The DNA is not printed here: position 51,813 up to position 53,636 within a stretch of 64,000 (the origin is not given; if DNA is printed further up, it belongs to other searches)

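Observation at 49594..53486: Two diverged MIO-dependent ammonia-lyase paralogues in tandem, split by an IS200-type transposase gene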

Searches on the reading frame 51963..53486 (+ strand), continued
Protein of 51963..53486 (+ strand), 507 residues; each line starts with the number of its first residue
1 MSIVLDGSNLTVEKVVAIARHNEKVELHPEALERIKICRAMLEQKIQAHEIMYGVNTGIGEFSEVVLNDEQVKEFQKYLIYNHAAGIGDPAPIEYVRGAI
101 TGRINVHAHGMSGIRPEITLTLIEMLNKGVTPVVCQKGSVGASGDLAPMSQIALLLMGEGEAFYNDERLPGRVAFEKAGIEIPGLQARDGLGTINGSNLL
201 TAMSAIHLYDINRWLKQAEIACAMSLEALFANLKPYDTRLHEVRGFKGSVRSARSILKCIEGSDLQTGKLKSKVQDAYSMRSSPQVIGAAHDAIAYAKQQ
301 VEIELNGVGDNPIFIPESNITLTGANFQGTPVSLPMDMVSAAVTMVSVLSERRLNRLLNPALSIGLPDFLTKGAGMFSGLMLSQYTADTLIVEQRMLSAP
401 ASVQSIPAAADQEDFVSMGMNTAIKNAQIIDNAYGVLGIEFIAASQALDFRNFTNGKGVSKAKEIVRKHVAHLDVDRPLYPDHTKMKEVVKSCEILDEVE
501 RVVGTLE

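Call 38: search_protein_representatives(protein=window:51963-53486:+)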
Query: 507 residues. Proteins with E-value up to 0.001 (for the whole library): 12418; up to 1e-10: 6945; up to 1e-30: 2265. The best 150 are listed.
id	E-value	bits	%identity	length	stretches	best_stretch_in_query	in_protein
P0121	1.4e-181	621.0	58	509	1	1-501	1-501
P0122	7.6e-156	536.1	54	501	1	1-506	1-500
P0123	5.0e-146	503.8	80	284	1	224-507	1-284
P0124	6.2e-138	477.1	47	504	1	3-502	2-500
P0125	9.1e-131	453.5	57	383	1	125-506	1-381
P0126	7.5e-128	443.9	65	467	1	1-320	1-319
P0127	1.2e-125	436.6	44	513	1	3-506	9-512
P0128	1.8e-121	422.8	44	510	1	2-506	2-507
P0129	4.9e-121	421.4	56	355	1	1-352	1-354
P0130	9.8e-120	417.1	68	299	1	125-423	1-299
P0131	1.7e-119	416.3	44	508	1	3-506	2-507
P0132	3.0e-113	395.7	42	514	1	3-504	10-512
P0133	6.1e-113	394.7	42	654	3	262-507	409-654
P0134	7.9e-113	394.3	42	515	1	9-506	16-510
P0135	3.3e-112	392.3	42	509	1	9-498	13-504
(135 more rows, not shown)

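Call 50: search_protein_families(library=pfam, proteins=[L063:1822-3315:-, L078:3779-5215:+, L064:10162-11238:-, L048:11011-12015:-, L046:6648-7400:-, L080:9538-11196:-, L080:11631-13085:-, L080:5807-7300:+, L047:3246-4802:+, L026:3775-4305:+], max_evalue=0.00001)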
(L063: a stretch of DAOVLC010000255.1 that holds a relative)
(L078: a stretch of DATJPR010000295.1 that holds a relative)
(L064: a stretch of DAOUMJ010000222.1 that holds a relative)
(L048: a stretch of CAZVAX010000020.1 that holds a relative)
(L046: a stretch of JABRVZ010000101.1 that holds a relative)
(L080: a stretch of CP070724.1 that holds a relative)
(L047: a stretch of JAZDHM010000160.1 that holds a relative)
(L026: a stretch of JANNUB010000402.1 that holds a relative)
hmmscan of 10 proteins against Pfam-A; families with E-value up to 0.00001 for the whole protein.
L063:1822-3315:- (497 aa): 2 families
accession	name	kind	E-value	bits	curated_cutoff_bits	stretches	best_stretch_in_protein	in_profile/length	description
PF13393.11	tRNA-synt_His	-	2.4e-48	165.4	25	1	36-366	1-308/308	Histidyl-tRNA synthetase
PF03129.25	HGTP_anticodon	-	3.9e-16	59.4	21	1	389-475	6-94/94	Anticodon binding domain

L078:3779-5215:+ (478 aa): 2 families
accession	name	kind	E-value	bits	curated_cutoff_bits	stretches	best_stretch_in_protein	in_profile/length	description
PF13393.11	tRNA-synt_His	-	1.2e-47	163.2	25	1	14-343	1-308/308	Histidyl-tRNA synthetase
PF03129.25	HGTP_anticodon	-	2.1e-13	50.7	21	1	362-438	2-80/94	Anticodon binding domain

L064:10162-11238:- (358 aa): 4 families
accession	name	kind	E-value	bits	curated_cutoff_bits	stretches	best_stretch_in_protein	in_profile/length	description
PF13240.11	Zn_Ribbon_1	-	7.7e-12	45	25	0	114-136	1-23/23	zinc-ribbon domain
PF12773.13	DZR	-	9.6e-11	42.1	27.3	1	71-133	1-45/45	Double zinc ribbon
PF00641.23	Zn_ribbon_RanBP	-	2.7e-10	39.7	27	0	71-90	7-26/30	Zn-finger in Ran binding protein and others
PF24463.1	DUF7577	-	8.7e-08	32.1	28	0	69-92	3-26/27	Domain of unknown function (DUF7577)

L048:11011-12015:- (334 aa): 1 family
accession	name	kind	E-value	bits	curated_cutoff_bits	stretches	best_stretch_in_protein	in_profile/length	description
PF00850.24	Hist_deacetyl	-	1.1e-85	288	27.9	1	18-301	1-298/298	Histone deacetylase domain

L046:6648-7400:- (250 aa): 1 family
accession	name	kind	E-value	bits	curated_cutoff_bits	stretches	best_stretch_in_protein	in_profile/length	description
PF02585.22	PIG-L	-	2.5e-30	106.1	28.2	1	16-149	2-128/129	GlcNAc-PI de-N-acetylase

L080:9538-11196:- (552 aa): 3 families
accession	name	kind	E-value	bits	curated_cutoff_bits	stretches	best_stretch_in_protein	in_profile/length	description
PF01175.24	Urocanase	-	7.5e-84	281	23.2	1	135-346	1-209/209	Urocanase Rossmann-like domain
PF17392.7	Urocanase_C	-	1.9e-82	275.9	23.6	1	349-542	1-195/196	Urocanase C-terminal domain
PF17391.7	Urocanase_N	-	6.2e-57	191.3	23.2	1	8-132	1-127/127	Urocanase N-terminal domain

L080:11631-13085:- (484 aa): 1 family
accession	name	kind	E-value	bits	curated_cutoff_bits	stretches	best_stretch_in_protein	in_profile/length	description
PF01364.23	Peptidase_C25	-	1.8e-61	208.9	23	1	56-471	2-372/374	Peptidase family C25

L080:5807-7300:+ (497 aa): 1 family
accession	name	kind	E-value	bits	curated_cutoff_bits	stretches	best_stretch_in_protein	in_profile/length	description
PF07867.16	DUF1654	-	1.1e-06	28.6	27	0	262-305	17-60/70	Protein of unknown function (DUF1654)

L047:3246-4802:+ (518 aa): 1 family
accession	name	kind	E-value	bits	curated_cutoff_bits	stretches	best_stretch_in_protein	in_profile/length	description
PF00171.27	Aldedh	-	5.4e-140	467.4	23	1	50-511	7-461/461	Aldehyde dehydrogenase family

L026:3775-4305:+ (176 aa): 1 family
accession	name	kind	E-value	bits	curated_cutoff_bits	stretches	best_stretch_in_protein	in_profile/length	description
PF12867.12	DinB_2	-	1.1e-12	48.9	24.8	1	14-152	2-128/128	DinB superfamily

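Call 54: search_protein_families(library=ncbifam, proteins=[L071:13596-14927:+, P0121, P0122, P0124, L080:8001-9524:+, L071:6304-7893:+], max_evalue=1e-20)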
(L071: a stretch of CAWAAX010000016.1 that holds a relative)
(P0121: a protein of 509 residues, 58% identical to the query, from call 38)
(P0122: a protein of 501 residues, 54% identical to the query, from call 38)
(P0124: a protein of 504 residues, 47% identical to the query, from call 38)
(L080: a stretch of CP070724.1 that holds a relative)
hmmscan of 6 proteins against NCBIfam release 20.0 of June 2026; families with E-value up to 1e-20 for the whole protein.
L071:13596-14927:+ (443 aa): 1 family
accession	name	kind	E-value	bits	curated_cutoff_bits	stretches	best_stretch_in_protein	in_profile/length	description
TIGR01224.1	hutI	equivalog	3.7e-136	453.9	298.15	1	51-440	1-377/377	imidazolonepropionase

P0121 (509 aa): 8 families
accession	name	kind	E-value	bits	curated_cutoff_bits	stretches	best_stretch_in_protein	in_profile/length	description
NF006871.0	PRK09367.1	subfamily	3.1e-153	511.1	524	1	2-501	3-503/505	histidine ammonia-lyase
TIGR01225.1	hutH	equivalog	8e-143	476.5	539.15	1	3-502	1-501/506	histidine ammonia-lyase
TIGR03832.1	Tyr_2_3_mutase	equivalog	3.3e-100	336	501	1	5-490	1-507/507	tyrosine 2,3-aminomutase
TIGR04475.1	Phe_D_beta_mut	equivalog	8.9e-95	318.3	800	1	7-483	7-502/510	phenylalanine aminomutase (D-beta-phenylalanine forming)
NF053541.1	FlxA_rubin_TAL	equivalog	1.7e-91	307.2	700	1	11-490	2-496/498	flexirubin biosynthesis tyrosine ammonia-lyase FlxA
NF041222.1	BagA_FevW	exception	3.2e-65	220.7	1000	1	4-501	2-525/529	bagremycin/ferroverdin biosynthesis tyrosine ammonia-lyase BagA/FevW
TIGR01226.1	phe_am_lyase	equivalog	2.7e-62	211.1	519.15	1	2-452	32-502/680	phenylalanine ammonia-lyase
TIGR04473.1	taxol_Phe_23mut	exception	5.2e-47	160.5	1250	1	24-452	50-498/687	phenylalanine aminomutase (L-beta-phenylalanine forming)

P0122 (501 aa): 8 families
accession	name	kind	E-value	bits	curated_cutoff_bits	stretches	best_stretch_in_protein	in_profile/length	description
NF006871.0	PRK09367.1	subfamily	3e-106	356.1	524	1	2-488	3-496/505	histidine ammonia-lyase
TIGR01225.1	hutH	equivalog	5e-100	335.4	539.15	1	4-493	2-498/506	histidine ammonia-lyase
NF053541.1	FlxA_rubin_TAL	equivalog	3.2e-62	210.6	700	1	11-484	2-496/498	flexirubin biosynthesis tyrosine ammonia-lyase FlxA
TIGR03832.1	Tyr_2_3_mutase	equivalog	2.7e-60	204.3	501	2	5-265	1-262/507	tyrosine 2,3-aminomutase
TIGR04475.1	Phe_D_beta_mut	equivalog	2.2e-57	194.9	800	1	4-475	3-500/510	phenylalanine aminomutase (D-beta-phenylalanine forming)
TIGR01226.1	phe_am_lyase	equivalog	1.6e-39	135.8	519.15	1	5-372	35-419/680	phenylalanine ammonia-lyase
NF041222.1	BagA_FevW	exception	9.4e-39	133.4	1000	1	5-480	3-510/529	bagremycin/ferroverdin biosynthesis tyrosine ammonia-lyase BagA/FevW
TIGR04473.1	taxol_Phe_23mut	exception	1e-24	86.8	1250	1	9-394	34-444/687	phenylalanine aminomutase (L-beta-phenylalanine forming)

P0124 (504 aa): 8 families
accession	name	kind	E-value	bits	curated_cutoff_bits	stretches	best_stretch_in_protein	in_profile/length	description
NF006871.0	PRK09367.1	subfamily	2.2e-168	561.1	524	1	2-498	4-502/505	histidine ammonia-lyase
TIGR01225.1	hutH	equivalog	3.5e-164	547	539.15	1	2-499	1-500/506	histidine ammonia-lyase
TIGR03832.1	Tyr_2_3_mutase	equivalog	2.4e-116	389.3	501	2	270-487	290-506/507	tyrosine 2,3-aminomutase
TIGR04475.1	Phe_D_beta_mut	equivalog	2.1e-107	359.9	800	1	6-488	7-509/510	phenylalanine aminomutase (D-beta-phenylalanine forming)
NF053541.1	FlxA_rubin_TAL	equivalog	5.7e-102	341.7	700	1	9-488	1-496/498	flexirubin biosynthesis tyrosine ammonia-lyase FlxA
NF041222.1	BagA_FevW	exception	1.2e-68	232.1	1000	1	4-497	3-523/529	bagremycin/ferroverdin biosynthesis tyrosine ammonia-lyase BagA/FevW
TIGR01226.1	phe_am_lyase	equivalog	4.5e-61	207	519.15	1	1-455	32-507/680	phenylalanine ammonia-lyase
TIGR04473.1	taxol_Phe_23mut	exception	2.2e-38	132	1250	1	9-452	35-500/687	phenylalanine aminomutase (L-beta-phenylalanine forming)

L080:8001-9524:+ (507 aa): 8 families
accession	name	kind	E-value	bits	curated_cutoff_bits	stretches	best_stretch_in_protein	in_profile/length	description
NF006871.0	PRK09367.1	subfamily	1.1e-156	522.5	524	1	2-500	3-502/505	histidine ammonia-lyase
TIGR01225.1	hutH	equivalog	6.1e-150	500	539.15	1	3-501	1-500/506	histidine ammonia-lyase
TIGR03832.1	Tyr_2_3_mutase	equivalog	1.6e-108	363.5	501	1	5-482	1-499/507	tyrosine 2,3-aminomutase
TIGR04475.1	Phe_D_beta_mut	equivalog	6.1e-100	335.3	800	1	4-486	4-505/510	phenylalanine aminomutase (D-beta-phenylalanine forming)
NF053541.1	FlxA_rubin_TAL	equivalog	1.3e-96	324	700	1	11-491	2-497/498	flexirubin biosynthesis tyrosine ammonia-lyase FlxA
TIGR01226.1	phe_am_lyase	equivalog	2.7e-61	207.8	519.15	1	3-471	33-520/680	phenylalanine ammonia-lyase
NF041222.1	BagA_FevW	exception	8.7e-55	186.3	1000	1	5-495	3-519/529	bagremycin/ferroverdin biosynthesis tyrosine ammonia-lyase BagA/FevW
TIGR04473.1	taxol_Phe_23mut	exception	1.5e-42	145.7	1250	1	7-454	32-500/687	phenylalanine aminomutase (L-beta-phenylalanine forming)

L071:6304-7893:+ (529 aa): 8 families
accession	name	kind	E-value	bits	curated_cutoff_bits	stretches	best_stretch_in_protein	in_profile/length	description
NF006871.0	PRK09367.1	subfamily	7.7e-213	707.7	524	1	22-523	2-503/505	histidine ammonia-lyase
TIGR01225.1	hutH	equivalog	5.5e-209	694.8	539.15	1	24-524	1-501/506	histidine ammonia-lyase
TIGR03832.1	Tyr_2_3_mutase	equivalog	1.7e-121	406.3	501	1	31-512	6-507/507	tyrosine 2,3-aminomutase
TIGR04475.1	Phe_D_beta_mut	equivalog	9e-120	400.7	800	1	33-512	12-509/510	phenylalanine aminomutase (D-beta-phenylalanine forming)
NF053541.1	FlxA_rubin_TAL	equivalog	6e-115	384.5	700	1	36-512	6-496/498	flexirubin biosynthesis tyrosine ammonia-lyase FlxA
NF041222.1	BagA_FevW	exception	2.3e-85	287.2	1000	1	37-521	15-523/529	bagremycin/ferroverdin biosynthesis tyrosine ammonia-lyase BagA/FevW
TIGR01226.1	phe_am_lyase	equivalog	5.4e-76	256.3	519.15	1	19-468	28-497/680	phenylalanine ammonia-lyase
TIGR04473.1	taxol_Phe_23mut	exception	9.3e-53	179.5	1250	1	27-470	31-495/687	phenylalanine aminomutase (L-beta-phenylalanine forming)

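Call 72: find_encoding_contigs(protein=P0083, flank=8000, max_places=2)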
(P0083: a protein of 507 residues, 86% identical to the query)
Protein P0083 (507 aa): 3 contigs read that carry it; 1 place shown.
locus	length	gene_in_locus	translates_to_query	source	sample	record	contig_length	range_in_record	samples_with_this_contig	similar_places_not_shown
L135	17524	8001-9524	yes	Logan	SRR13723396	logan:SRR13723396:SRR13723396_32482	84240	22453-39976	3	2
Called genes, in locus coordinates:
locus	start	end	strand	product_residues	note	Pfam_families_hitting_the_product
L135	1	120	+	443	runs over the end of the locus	PF08486:SpoIID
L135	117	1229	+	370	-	PF13439:Glyco_transf_4, PF00534:Glycos_transf_1, PF13692:Glyco_trans_1_4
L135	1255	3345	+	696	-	PF07584:BatA, PF13519:VWA_2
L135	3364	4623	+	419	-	PF00350:Dynamin_N (faint), PF13167:GTP-bdg_N, PF16360:GTP-bdg_M, PF01926:MMR_HSR1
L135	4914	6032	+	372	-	PF00561:Abhydrolase_1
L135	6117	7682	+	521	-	PF00221:Lyase_aromatic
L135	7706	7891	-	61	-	-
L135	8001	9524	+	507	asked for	PF00221:Lyase_aromatic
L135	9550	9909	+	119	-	PF09458:H_lectin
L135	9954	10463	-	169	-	-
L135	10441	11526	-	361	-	PF00266:Aminotran_5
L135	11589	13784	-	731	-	PF13374:TPR_10 (faint), PF00515:TPR_1 (faint), PF13424:TPR_12, PF13424:TPR_12, PF17874:TPR_MalT (weak), PF13424:TPR_12, PF00512:HisKA, PF02518:HATPase_c, +3 more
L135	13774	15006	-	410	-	PF06245:DUF1015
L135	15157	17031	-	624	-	PF00578:AhpC-TSA, PF08534:Redoxin, PF00085:Thioredoxin, PF13098:Thioredoxin_2 (weak), PF13905:Thioredoxin_8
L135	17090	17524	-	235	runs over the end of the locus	PF02678:Pirin, PF17954:Pirin_C_2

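Call 73: find_encoding_contigs(protein=P0056, flank=8000, max_places=2)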
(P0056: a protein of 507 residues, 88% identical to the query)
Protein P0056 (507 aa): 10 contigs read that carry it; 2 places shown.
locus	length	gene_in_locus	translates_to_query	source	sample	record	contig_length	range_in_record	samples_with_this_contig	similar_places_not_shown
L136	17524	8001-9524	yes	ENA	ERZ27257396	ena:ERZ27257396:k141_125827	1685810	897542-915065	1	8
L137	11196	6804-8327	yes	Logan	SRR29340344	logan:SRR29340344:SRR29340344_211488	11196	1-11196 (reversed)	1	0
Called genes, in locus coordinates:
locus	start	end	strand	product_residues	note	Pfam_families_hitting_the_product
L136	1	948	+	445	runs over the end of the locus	PF08486:SpoIID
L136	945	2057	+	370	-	PF13439:Glyco_transf_4, PF13477:Glyco_trans_4_2, PF13579:Glyco_trans_4_4 (weak), PF20706:GT4-conflict, PF00534:Glycos_transf_1, PF13692:Glyco_trans_1_4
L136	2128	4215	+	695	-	PF07584:BatA, PF13519:VWA_2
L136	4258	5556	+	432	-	PF00350:Dynamin_N (faint), PF13167:GTP-bdg_N, PF16360:GTP-bdg_M, PF01926:MMR_HSR1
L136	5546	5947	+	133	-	PF09458:H_lectin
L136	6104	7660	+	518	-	PF00221:Lyase_aromatic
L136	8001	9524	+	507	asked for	PF00221:Lyase_aromatic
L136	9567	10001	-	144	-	-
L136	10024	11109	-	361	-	PF00266:Aminotran_5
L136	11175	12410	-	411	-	PF06245:DUF1015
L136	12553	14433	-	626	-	PF13181:TPR_8 (faint), PF07719:TPR_2 (faint), PF00578:AhpC-TSA, PF08534:Redoxin, PF00085:Thioredoxin (weak), PF13905:Thioredoxin_8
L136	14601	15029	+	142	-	PF09969:DUF2203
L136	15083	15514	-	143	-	PF02566:OsmC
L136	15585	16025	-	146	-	PF00383:dCMP_cyt_deam_1, PF14437:MafB19-deam, PF14439:Bd3614-deam (weak)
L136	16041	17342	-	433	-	PF00916:Sulfate_transp (faint), PF00860:Xan_ur_permease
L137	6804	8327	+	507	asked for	PF00221:Lyase_aromatic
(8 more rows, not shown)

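Call 74: find_encoding_contigs(protein=P0003, flank=4000, max_places=2)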
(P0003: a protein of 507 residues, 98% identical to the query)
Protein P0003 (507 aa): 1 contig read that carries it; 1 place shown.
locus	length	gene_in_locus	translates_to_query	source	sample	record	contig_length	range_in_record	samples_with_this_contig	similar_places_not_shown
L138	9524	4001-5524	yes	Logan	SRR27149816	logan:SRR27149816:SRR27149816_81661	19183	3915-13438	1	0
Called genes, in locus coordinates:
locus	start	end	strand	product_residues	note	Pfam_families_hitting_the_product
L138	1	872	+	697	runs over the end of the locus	PF07584:BatA, PF13519:VWA_2 (faint)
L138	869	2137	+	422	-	PF04670:Gtr1_RagA (faint), PF13167:GTP-bdg_N, PF16360:GTP-bdg_M, PF00350:Dynamin_N (faint), PF03193:RsgA_GTPase (faint), PF01926:MMR_HSR1, PF02421:FeoB_N (weak)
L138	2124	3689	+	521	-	PF00221:Lyase_aromatic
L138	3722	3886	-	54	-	-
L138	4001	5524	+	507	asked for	PF00221:Lyase_aromatic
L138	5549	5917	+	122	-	PF09458:H_lectin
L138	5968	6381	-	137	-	-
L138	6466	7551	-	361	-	PF00266:Aminotran_5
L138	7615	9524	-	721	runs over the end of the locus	PF07719:TPR_2 (faint), PF13424:TPR_12 (weak), PF17874:TPR_MalT, PF13424:TPR_12, PF00515:TPR_1 (weak), PF13424:TPR_12, PF00512:HisKA, PF02518:HATPase_c, +5 more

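Call 75: find_encoding_contigs(protein=P0006, flank=4000, max_places=2)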
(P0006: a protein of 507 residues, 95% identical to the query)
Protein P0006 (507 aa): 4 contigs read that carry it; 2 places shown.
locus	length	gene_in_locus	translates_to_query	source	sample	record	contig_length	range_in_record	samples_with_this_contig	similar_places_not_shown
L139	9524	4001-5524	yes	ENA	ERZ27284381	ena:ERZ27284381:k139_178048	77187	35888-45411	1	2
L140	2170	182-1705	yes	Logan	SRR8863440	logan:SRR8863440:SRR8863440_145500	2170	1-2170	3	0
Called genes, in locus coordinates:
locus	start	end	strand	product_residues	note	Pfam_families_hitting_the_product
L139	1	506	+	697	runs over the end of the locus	PF07584:BatA, PF13519:VWA_2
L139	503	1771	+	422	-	PF00350:Dynamin_N (faint), PF13167:GTP-bdg_N, PF16360:GTP-bdg_M, PF01926:MMR_HSR1, PF04670:Gtr1_RagA (weak)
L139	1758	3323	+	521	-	PF00221:Lyase_aromatic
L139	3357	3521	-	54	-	-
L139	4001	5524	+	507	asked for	PF00221:Lyase_aromatic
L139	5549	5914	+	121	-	PF09458:H_lectin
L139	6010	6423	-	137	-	-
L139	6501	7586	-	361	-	PF00266:Aminotran_5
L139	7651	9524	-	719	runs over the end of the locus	PF13424:TPR_12, PF17874:TPR_MalT, PF13424:TPR_12, PF00515:TPR_1 (weak), PF13424:TPR_12, PF13424:TPR_12, PF00512:HisKA, PF02518:HATPase_c, +7 more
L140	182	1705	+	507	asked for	PF00221:Lyase_aromatic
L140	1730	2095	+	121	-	PF09458:H_lectin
